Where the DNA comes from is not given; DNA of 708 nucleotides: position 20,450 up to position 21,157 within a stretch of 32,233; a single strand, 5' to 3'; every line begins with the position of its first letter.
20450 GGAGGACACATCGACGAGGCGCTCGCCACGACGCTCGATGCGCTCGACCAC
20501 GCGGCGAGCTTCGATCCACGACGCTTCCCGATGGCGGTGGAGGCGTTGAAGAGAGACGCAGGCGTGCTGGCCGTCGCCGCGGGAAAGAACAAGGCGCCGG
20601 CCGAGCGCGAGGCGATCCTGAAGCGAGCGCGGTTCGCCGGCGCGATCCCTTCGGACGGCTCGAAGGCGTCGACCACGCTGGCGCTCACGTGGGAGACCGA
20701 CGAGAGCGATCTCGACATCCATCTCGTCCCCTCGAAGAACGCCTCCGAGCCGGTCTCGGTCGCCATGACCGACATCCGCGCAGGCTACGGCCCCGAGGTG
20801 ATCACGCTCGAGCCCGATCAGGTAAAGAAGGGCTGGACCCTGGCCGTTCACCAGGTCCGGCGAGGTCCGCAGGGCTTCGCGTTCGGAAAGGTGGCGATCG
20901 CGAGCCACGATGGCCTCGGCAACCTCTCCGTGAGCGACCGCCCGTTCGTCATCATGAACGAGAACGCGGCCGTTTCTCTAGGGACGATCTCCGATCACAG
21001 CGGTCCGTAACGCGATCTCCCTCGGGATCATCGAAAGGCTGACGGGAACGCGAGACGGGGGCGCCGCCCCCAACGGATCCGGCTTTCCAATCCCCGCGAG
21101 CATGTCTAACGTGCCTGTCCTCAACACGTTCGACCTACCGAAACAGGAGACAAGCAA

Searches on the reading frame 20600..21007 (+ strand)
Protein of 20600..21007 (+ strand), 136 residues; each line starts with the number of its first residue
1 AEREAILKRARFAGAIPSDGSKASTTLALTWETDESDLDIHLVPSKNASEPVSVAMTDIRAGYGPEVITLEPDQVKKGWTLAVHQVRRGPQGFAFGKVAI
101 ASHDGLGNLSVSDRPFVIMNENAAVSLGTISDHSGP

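Call 59: search_protein_families(library=pfam, proteins=[window:20600-21007:+], max_evalue=10)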
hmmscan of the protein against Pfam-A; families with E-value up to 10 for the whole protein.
window:20600-21007:+ (136 aa): 0 families
